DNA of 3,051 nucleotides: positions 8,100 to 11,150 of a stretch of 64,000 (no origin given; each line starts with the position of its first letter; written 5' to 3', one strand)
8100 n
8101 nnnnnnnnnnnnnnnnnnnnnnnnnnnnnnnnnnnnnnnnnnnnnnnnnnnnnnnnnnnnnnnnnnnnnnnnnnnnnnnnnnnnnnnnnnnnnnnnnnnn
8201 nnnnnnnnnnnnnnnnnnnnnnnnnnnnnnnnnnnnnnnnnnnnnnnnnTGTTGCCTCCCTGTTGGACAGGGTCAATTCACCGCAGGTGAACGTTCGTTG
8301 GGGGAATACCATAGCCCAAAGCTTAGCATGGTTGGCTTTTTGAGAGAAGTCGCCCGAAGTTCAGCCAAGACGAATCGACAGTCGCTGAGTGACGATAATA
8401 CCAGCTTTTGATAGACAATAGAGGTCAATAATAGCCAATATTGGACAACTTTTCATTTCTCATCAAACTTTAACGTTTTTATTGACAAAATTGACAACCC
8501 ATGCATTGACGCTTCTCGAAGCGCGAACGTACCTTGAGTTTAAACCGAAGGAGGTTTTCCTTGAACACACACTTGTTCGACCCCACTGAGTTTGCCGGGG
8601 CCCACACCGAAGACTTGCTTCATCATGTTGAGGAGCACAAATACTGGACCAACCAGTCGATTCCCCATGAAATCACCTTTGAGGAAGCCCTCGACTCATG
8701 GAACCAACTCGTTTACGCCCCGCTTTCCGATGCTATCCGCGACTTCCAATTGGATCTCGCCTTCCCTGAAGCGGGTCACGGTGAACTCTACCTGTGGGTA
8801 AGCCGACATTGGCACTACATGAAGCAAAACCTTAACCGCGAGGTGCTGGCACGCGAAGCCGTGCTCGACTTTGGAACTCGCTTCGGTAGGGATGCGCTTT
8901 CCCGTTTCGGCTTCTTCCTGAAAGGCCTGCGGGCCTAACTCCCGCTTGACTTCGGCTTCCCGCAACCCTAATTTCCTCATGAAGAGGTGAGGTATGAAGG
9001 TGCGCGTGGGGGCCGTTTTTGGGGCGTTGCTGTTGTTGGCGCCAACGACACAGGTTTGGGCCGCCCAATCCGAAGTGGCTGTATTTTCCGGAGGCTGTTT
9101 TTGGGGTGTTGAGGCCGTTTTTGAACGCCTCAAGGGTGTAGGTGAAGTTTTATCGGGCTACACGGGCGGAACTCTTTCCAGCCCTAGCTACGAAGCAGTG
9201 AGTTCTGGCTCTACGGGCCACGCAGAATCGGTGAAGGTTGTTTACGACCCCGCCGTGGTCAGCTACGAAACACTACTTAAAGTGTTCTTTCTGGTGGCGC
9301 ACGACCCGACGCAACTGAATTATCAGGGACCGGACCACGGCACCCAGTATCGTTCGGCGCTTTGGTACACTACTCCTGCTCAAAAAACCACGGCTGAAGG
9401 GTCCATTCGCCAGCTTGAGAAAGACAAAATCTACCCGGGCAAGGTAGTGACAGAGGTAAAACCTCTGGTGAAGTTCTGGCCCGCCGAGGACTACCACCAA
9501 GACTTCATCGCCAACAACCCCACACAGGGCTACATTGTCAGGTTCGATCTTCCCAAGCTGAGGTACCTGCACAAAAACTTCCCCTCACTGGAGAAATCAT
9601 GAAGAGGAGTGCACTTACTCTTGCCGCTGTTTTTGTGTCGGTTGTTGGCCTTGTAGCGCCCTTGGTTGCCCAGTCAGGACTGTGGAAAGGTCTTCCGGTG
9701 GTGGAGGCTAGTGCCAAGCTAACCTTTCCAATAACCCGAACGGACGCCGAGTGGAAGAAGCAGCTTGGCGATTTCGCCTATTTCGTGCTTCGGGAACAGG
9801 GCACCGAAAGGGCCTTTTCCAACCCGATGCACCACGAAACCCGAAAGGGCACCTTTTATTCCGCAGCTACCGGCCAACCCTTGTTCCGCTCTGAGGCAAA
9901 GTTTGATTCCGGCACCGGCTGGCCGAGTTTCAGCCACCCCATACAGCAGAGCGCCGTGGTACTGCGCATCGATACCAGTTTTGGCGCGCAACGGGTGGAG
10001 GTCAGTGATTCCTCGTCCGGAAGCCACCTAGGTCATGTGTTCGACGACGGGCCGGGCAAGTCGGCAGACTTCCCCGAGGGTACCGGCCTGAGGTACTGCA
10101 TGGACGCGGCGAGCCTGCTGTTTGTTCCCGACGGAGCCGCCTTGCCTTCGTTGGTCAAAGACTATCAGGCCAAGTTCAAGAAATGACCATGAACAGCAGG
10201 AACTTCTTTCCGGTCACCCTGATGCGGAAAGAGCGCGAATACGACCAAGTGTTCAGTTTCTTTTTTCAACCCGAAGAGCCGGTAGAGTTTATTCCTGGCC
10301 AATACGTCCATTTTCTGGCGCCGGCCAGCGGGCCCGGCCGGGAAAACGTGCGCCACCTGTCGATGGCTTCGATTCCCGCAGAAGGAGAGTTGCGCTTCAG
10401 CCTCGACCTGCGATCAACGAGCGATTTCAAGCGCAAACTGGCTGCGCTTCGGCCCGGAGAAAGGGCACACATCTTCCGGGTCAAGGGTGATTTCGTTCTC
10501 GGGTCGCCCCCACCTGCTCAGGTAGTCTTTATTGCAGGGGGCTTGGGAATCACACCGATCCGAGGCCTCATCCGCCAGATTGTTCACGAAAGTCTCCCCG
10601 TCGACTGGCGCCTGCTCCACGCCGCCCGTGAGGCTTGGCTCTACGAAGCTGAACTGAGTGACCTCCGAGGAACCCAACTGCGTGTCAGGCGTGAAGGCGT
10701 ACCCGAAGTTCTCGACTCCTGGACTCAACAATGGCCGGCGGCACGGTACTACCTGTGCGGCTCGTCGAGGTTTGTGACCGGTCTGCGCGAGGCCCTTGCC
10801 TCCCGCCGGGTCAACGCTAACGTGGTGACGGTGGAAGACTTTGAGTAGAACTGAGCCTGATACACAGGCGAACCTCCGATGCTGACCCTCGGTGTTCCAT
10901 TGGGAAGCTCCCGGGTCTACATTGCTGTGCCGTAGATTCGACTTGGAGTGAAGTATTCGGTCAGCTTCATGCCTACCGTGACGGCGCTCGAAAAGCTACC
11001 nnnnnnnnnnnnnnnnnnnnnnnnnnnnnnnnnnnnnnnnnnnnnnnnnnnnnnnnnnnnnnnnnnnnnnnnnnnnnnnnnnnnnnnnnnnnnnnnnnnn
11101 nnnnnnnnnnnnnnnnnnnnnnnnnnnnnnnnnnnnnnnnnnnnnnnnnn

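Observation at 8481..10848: Exported MsrA and MsrB encoded with a cytoplasmic FNR-like flavin reductase, behind an array of helical-turn-spaced ATTGAC repeats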

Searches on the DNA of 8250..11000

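Call 50: search_rna_families(source=window, start=8250, end=11000, threshold=evalue, max_evalue=1)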
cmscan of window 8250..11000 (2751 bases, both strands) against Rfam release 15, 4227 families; matches with E-value up to 1: 0.
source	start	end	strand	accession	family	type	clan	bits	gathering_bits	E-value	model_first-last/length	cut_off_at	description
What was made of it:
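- Tried and rejected: It found nothing (call 50), so the conserved leader is not a known RNA family.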
